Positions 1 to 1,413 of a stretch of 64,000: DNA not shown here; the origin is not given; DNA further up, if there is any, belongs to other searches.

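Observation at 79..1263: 394-aa coiled-coil plus glycine-zipper membrane protein with no recognisable family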

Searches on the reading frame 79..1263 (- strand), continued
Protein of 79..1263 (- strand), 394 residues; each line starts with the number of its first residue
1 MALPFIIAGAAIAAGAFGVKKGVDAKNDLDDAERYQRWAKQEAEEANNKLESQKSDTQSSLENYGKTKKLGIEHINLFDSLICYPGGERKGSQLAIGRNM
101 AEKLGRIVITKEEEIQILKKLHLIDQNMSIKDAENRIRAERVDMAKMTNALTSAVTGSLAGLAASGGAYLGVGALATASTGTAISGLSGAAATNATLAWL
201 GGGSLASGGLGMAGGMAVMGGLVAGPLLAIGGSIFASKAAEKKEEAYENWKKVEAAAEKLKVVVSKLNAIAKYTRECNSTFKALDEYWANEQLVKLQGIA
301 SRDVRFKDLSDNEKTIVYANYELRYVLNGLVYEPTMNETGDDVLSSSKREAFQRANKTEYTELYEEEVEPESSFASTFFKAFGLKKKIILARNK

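Call 27: search_protein_families(library=padloc, proteins=[L012:8023-9510:+, L025:2844-4415:+, L039:4851-6386:+, L031:8156-9793:+, L044:2773-4593:+, L074:4724-6220:+, L012:6615-6998:+, L025:4435-4998:+, L039:6398-6988:+, L074:6239-6997:+], max_evalue=0.01)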
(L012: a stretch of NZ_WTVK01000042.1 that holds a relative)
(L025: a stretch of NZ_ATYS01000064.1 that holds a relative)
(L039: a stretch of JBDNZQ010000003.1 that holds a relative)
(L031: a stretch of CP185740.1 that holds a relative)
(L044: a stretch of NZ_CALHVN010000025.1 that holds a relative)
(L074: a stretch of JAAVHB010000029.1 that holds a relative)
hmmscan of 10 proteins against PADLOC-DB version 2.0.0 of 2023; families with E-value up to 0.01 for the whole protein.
L012:8023-9510:+ (495 aa): 2 families
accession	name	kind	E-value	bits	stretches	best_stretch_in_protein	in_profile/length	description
PDLC04409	PDC-M09B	-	6.6e-14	49.3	1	196-445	200-441/480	-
PDLC04408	PDC-M09B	-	2.2e-05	21.1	1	226-384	247-397/486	-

L025:2844-4415:+ (523 aa): 2 families
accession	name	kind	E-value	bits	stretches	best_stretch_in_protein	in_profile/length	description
PDLC04409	PDC-M09B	-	6.5e-18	62.6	1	92-446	69-419/480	-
PDLC04408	PDC-M09B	-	3.8e-11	40.2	1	216-449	200-426/486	-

L039:4851-6386:+ (511 aa): 3 families
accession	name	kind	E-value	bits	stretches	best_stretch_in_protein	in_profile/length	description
PDLC04408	PDC-M09B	-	9.8e-16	55.3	1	72-451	67-442/486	-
PDLC04409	PDC-M09B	-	1.2e-14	51.8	1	73-443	64-430/480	-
PDLC04989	PDC-S30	-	0.00048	17.5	1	384-430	212-258/268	-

L031:8156-9793:+ (545 aa): 1 family
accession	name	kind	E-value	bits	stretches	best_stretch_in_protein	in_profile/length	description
PDLC04630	PDC-M40B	-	1.8e-27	94.3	2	18-170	20-201/547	-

L044:2773-4593:+ (606 aa): 0 families

L074:4724-6220:+ (498 aa): 2 families
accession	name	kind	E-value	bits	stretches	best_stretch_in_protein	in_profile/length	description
PDLC03834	BnzB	-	1e-116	389.1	1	7-344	153-476/504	-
PDLC01679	Cas13-ApeA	-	0.0044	14.9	1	377-438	91-151/187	Cas13-ApeA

L012:6615-6998:+ (127 aa): 0 families

L025:4435-4998:+ (187 aa): 1 family
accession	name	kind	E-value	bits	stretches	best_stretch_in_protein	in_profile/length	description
PDLC00778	Cyclase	-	0.0045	13.9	1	51-124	218-291/455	oligonucleotide-cyclase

L039:6398-6988:+ (196 aa): 0 families

L074:6239-6997:+ (252 aa): 0 families

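Call 29: predict_structure(alignment_id=A1)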
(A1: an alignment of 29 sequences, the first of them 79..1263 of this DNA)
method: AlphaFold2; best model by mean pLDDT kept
length: 394 residues; sequences in the alignment: 29
mean_pLDDT: 67.5   pTM: 0.63
mean pLDDT of the five models: 67.5, 64.6, 63.8, 61.9, 61.3
residues with pLDDT >= 90: 71; 70-90: 151; 50-70: 56; < 50: 116
segments of 3 or more residues with pLDDT < 50: 1-3, 157-233, 361-394
pLDDT, mean of each block of 10 residues (from residue 1): 49 60 79 87 85 85 85 89 77 55 79 91 89 84 69 47 41 38 33 33 28 29 36 57 84 82 83 88 92 93 94 93 90 75 75 70 40 42 38 35
secondary structure, 60 per line:
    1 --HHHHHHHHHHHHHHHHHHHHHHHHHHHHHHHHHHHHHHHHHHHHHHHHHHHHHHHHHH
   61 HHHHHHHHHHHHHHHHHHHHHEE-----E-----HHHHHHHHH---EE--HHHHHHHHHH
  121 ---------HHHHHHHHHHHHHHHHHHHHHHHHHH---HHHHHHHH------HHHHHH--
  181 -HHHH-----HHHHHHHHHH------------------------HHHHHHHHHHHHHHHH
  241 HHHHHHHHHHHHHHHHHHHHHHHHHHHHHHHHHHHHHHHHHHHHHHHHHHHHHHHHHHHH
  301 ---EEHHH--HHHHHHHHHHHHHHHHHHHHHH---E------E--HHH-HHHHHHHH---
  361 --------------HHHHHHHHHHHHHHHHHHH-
elements in order: H3-81 H95-103 H111-120 H130-155 H159-166 H173-178 H182-185 H191-200 H225-300 H311-332 H350-357 H375-393

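Call 31: find_homologous_proteins(query=L001:9238-10731:+)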
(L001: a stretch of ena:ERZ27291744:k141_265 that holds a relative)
Query L001:9238-10731:+ (497 aa): 1460 proteins with E <= 0.001 among 8000 candidates; the best 120 are listed.
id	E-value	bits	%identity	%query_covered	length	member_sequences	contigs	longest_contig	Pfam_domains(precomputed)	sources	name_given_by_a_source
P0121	0.0e+0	1071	94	100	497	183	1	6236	-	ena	-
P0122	3.5e-285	964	84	100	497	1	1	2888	-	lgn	-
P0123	3.5e-265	898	78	100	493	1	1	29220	-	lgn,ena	-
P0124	4.5e-230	783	69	100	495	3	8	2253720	-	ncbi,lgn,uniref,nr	ncbi:hypothetical protein ACFGWO_07175 [Pasteurella multocida]|uniref:hypothetical protein n=1 Tax=P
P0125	3.1e-228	776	68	100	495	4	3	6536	-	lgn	-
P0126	4.9e-224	763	68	100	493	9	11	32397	-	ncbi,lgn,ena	-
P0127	4.6e-221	753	67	100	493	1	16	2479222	-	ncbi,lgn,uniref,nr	ncbi:hypothetical protein F9874_07970 [Glaesserella parasuis]|uniref:Uncharacterized protein n=1 Tax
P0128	6.1e-220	749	67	100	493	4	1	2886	-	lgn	-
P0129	1.6e-219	748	65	99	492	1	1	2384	-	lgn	-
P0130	2.4e-219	747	66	100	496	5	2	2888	-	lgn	-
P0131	3.0e-219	747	66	100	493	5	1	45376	-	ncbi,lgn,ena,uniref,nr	ncbi:hypothetical protein [Actinobacillus porcinus]|uniref:hypothetical protein n=1 Tax=Actinobacill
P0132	1.1e-218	745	66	100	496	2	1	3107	-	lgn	-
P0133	1.6e-217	741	68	95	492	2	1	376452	-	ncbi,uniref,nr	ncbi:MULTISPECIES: hypothetical protein [unclassified Pasteurella]|uniref:hypothetical protein n=1 T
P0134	1.3e-215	735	66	100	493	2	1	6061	-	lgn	-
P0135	1.4e-208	712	64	99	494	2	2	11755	-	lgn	-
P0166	1.6e-112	395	51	75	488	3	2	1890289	-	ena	-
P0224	1.5e-104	369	42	93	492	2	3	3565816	-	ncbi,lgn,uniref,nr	ncbi:hypothetical protein [Moellerella wisconsensis]|uniref:Uncharacterized protein n=1 Tax=Moellere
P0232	3.9e-104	367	48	72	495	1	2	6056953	-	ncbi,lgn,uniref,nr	ncbi:hypothetical protein FXN65_17625 [Metapseudomonas lalkuanensis]|uniref:Uncharacterized protein 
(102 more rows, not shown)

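Call 32: fold_search(model_id=the predicted structure, library=pdb)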
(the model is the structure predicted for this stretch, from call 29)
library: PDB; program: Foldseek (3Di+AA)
matches with E <= 10: 309; with E <= 0.001: 0
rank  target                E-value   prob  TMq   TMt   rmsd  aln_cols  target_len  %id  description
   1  9fqr_F5               1.0e-01  0.57  0.19  0.20  20.1       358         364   11  96-nm repeat of axonemal doublet microtubules from bovine sperm (released 2025-03-26)
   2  7ung_C1               1.1e-01  0.41  0.18  0.19  25.1       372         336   12  48-nm repeat of the human respiratory doublet microtubule (released 2022-10-05)
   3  8iyj_b5               1.3e-01  0.54  0.20  0.23  26.1       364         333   10  Cryo-EM structure of the 48-nm repeat doublet microtubule from mouse sperm (released 2023-07-05)
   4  7rro_B6               1.5e-01  0.23  0.16  0.17  35.6       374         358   11  Structure of the 48-nm repeat doublet microtubule from bovine tracheal cilia (released 2021-10-27)
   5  8iyj_U5               1.5e-01  0.57  0.20  0.23  22.1       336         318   10  Cryo-EM structure of the 48-nm repeat doublet microtubule from mouse sperm (released 2023-07-05)
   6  8otz_Cv               1.5e-01  0.18  0.14  0.13  35.4       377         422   11  48-nm repeat of the native axonemal doublet microtubule from bovine sperm (released 2023-11-22)
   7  8iyj_U1               2.0e-01  0.16  0.15  0.14  39.7       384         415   11  Cryo-EM structure of the 48-nm repeat doublet microtubule from mouse sperm (released 2023-07-05)
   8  8to0_AD               2.1e-01  0.30  0.17  0.20  27.4       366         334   11  48-nm repeating structure of doublets from mouse sperm flagella (released 2023-11-01)
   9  4wid_B                2.4e-01  0.38  0.19  0.21  19.3       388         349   11  Crystal structure of the immediate-early 1 protein (IE1) at 2.31 angstrom (tetragonal form after crystal dehydration) (released 2014-10-29)
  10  8otz_C4               2.5e-01  0.33  0.18  0.21  23.8       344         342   11  48-nm repeat of the native axonemal doublet microtubule from bovine sperm (released 2023-11-22)
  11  8iyj_U6               2.5e-01  0.16  0.15  0.14  40.1       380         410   12  Cryo-EM structure of the 48-nm repeat doublet microtubule from mouse sperm (released 2023-07-05)
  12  8otz_F3               2.7e-01  0.21  0.15  0.14  39.4       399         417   10  48-nm repeat of the native axonemal doublet microtubule from bovine sperm (released 2023-11-22)
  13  8snb_1E               2.8e-01  0.15  0.16  0.16  34.4       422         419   14  atomic model of sea urchin sperm doublet microtubule (48-nm periodicity) (released 2023-06-28)
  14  8otz_Cu               2.8e-01  0.12  0.14  0.14  35.1       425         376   10  48-nm repeat of the native axonemal doublet microtubule from bovine sperm (released 2023-11-22)
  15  9fqr_Bj               2.9e-01  0.28  0.19  0.20  31.1       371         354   13  96-nm repeat of axonemal doublet microtubules from bovine sperm (released 2025-03-26)
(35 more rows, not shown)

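Call 33: find_encoding_contigs(protein=P0232, flank=5000, max_places=2)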
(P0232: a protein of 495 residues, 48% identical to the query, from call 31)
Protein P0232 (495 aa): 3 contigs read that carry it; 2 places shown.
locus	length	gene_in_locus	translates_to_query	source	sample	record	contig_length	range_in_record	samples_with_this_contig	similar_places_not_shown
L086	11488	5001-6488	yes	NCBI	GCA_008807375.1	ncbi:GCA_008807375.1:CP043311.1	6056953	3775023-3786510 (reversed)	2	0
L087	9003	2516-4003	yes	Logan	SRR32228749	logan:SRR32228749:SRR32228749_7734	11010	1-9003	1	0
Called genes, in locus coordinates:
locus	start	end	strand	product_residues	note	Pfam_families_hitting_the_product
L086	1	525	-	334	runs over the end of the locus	PF09588:YqaJ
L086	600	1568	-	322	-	PF06067:DUF932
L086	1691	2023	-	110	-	-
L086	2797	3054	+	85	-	-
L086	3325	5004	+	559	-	-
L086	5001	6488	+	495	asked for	-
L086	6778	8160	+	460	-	PF03235:GmrSD_N, PF25202:DUF7834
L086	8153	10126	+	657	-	PF03235:GmrSD_N, PF07510:GmrSD_C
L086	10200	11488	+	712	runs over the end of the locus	-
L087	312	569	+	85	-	-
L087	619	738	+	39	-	-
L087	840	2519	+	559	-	-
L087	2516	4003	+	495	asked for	-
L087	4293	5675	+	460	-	PF03235:GmrSD_N, PF25202:DUF7834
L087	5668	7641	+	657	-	PF03235:GmrSD_N, PF07510:GmrSD_C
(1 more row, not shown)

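Call 34: find_encoding_contigs(protein=P0224, flank=5000, max_places=2)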
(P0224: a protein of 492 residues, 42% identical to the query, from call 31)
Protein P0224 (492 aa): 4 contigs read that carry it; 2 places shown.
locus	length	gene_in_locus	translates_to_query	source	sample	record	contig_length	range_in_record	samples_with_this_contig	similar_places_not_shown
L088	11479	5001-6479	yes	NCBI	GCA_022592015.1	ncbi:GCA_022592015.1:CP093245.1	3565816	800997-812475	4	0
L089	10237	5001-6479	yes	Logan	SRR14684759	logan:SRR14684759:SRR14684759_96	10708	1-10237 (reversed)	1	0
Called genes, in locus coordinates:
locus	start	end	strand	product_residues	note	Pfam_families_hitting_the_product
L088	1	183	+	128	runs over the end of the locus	PF25165:DUF7828, PF11682:Zn_ribbon_11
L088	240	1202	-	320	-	PF08239:SH3_3 (weak)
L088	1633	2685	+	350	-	PF13099:DUF3944, PF03981:Ubiq_cyt_C_chap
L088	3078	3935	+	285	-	PF08279:HTH_11 (faint), PF13280:WYL, PF25583:WCX (weak)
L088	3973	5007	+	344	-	-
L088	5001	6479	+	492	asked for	-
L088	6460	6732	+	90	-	PF03692:CxxCxxCC (weak)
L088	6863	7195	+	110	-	-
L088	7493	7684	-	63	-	-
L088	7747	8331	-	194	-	PF07275:ArdA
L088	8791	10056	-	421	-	PF13356:Arm-DNA-bind_3, PF22022:Phage_int_M, PF00589:Phage_integrase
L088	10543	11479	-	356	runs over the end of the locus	PF11873:Mltc_N, PF01464:SLT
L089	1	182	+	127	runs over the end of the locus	PF25165:DUF7828, PF11682:Zn_ribbon_11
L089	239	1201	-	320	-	PF08239:SH3_3 (weak)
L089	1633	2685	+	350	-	PF13099:DUF3944, PF03981:Ubiq_cyt_C_chap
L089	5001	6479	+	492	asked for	-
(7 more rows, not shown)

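Call 35: find_encoding_contigs(protein=P0166, flank=5000, max_places=2)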
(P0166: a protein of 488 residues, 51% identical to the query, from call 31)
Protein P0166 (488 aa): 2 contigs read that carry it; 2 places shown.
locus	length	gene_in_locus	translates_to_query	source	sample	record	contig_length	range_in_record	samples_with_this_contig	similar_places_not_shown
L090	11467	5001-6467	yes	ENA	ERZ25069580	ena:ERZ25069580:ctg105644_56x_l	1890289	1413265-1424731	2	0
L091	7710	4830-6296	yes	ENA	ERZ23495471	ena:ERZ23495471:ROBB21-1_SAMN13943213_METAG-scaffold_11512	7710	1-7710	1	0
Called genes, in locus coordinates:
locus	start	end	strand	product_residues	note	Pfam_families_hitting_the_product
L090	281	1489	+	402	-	PF04932:Wzy_C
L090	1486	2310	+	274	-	PF13641:Glyco_tranf_2_3 (weak), PF00535:Glycos_transf_2 (weak)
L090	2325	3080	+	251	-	PF00106:adh_short, PF08659:KR, PF13561:adh_short_C2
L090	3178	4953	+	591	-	-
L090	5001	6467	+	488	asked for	-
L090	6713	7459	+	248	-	PF01936:NYN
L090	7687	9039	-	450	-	PF01609:DDE_Tnp_1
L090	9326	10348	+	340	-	PF01073:3Beta_HSD, PF01370:Epimerase, PF02719:Polysacc_synt_2, PF04321:RmlD_sub_bind, PF07993:NAD_binding_4 (faint), PF16363:GDP_Man_Dehyd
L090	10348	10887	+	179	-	PF00908:dTDP_sugar_isom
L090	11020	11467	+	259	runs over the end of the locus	PF01370:Epimerase, PF02719:Polysacc_synt_2 (faint), PF04321:RmlD_sub_bind, PF07993:NAD_binding_4 (weak), PF16363:GDP_Man_Dehyd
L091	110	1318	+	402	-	PF04932:Wzy_C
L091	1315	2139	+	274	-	PF13641:Glyco_tranf_2_3 (weak), PF00535:Glycos_transf_2 (weak)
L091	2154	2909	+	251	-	PF00106:adh_short, PF08659:KR, PF13561:adh_short_C2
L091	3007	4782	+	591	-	-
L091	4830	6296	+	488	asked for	-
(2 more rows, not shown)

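Call 39: search_protein_families(library=padloc, proteins=[L086:3325-5004:+, L090:3178-4953:+, L088:3973-5007:+, L088:5001-6479:+, L088:6863-7195:+, L012:7001-8002:+, L039:7001-8002:+, L074:7001-8014:+], max_evalue=0.1)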
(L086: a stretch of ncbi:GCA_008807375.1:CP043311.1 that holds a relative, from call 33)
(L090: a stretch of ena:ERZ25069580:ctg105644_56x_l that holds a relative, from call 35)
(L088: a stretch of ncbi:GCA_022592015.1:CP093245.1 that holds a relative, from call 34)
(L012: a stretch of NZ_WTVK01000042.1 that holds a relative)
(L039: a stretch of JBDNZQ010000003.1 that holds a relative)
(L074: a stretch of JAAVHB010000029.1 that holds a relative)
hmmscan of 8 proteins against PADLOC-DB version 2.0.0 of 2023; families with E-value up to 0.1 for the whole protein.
L086:3325-5004:+ (559 aa): 2 families
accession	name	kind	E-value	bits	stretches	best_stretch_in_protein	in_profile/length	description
PDLC03833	BnzA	-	3.8e-207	687.3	1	1-559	2-544/544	-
PDLC03841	LeoBC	-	0.0016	15.6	1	327-435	457-583/601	-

L090:3178-4953:+ (591 aa): 2 families
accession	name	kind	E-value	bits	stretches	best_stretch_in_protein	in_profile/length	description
PDLC03833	BnzA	-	2.4e-98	328.2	1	127-563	25-456/544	-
PDLC03841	LeoBC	-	0.022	11.9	1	436-554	455-590/601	-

L088:3973-5007:+ (344 aa): 2 families
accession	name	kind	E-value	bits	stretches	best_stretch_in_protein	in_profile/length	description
PDLC04407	PDC-M09A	-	3.2e-28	97.1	1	33-288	4-259/282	-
PDLC04406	PDC-M09A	-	5.7e-18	63.4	1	111-252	125-269/330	-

L088:5001-6479:+ (492 aa): 1 family
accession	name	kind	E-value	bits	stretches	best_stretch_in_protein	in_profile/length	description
PDLC03834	BnzB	-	1.6e-131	437.9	1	21-400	109-488/504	-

L088:6863-7195:+ (110 aa): 0 families

L012:7001-8002:+ (333 aa): 3 families
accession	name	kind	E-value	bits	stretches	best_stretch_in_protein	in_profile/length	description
PDLC04407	PDC-M09A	-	3.4e-29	100.2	1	34-303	5-276/282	-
PDLC04406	PDC-M09A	-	6.6e-25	86.2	1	85-303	110-319/330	-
PDLC03841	LeoBC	-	0.00028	18.1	1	152-268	457-560/601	-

L039:7001-8002:+ (333 aa): 3 families
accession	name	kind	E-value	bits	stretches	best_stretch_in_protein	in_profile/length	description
PDLC04407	PDC-M09A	-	2.5e-30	103.9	1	28-294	15-268/282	-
PDLC04406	PDC-M09A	-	2.5e-27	94.2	1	34-308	66-325/330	-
PDLC03841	LeoBC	-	0.0042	14.3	0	47-271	342-569/601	-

L074:7001-8014:+ (337 aa): 2 families
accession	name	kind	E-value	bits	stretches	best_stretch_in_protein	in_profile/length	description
PDLC04407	PDC-M09A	-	1.9e-28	97.8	1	38-295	23-267/282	-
PDLC04406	PDC-M09A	-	5.9e-25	86.4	1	102-308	113-323/330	-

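Call 41: find_homologous_proteins(query=L086:3325-5004:+)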
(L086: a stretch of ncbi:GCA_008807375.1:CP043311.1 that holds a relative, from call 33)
Query L086:3325-5004:+ (559 aa): 744 proteins with E <= 0.001 among 8000 candidates; the best 120 are listed.
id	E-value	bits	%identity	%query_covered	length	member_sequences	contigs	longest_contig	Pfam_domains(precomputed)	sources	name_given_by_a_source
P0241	0.0e+0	1199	100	100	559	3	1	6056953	-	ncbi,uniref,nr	ncbi:hypothetical protein FXN65_17630 [Metapseudomonas lalkuanensis]|uniref:Uncharacterized protein 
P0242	0.0e+0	1106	91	100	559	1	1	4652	-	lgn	-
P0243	0.0e+0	1101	91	100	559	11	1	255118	-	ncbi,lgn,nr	ncbi:TPA: hypothetical protein L6A14_24335 [Pseudomonas aeruginosa]|nr:hypothetical protein [Pseudom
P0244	0.0e+0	1081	89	100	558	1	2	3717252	-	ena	-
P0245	0.0e+0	1071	89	100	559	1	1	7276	-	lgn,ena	-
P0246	0.0e+0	1064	88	100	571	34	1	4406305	-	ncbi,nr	ncbi:hypothetical protein A0T30_13525 [Aquipseudomonas alcaligenes]|nr:hypothetical protein A0T30_13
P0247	0.0e+0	1035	84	100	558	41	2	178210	-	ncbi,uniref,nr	ncbi:hypothetical protein [Pseudomonas auratipiscis]|uniref:Uncharacterized protein n=1 Tax=Pseudomo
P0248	0.0e+0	1032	84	100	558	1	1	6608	-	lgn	-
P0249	0.0e+0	1025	84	100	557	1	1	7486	-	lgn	-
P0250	0.0e+0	1022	84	100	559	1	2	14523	-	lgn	-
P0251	2.3e-270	915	75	100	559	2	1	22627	-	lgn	-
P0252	3.4e-263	892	73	100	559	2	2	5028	-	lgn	-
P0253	7.8e-261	884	73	100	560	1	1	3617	-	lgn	-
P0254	6.2e-259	878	71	100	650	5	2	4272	-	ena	-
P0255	3.9e-257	872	72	100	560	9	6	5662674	-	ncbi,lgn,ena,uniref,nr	ncbi:hypothetical protein D3C77_287030 [compost metagenome]|uniref:hypothetical protein n=1 Tax=uncl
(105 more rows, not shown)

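Call 56: find_encoding_contigs(protein=window:79-1263:-, flank=9000, max_places=4)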
Protein window:79-1263:- (394 aa): no gene with exactly this product is on record in the collection.

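Call 59: search_dna_similar(query=window:79-1263:-, collection=phages, mode=protein, max_rows=10)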
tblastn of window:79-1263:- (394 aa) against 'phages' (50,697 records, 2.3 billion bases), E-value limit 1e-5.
No match.

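Call 60: search_dna_similar(query=window:79-1263:-, collection=plasmids, mode=protein, max_rows=15)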
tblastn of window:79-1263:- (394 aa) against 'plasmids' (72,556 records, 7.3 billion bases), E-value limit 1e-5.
No match.
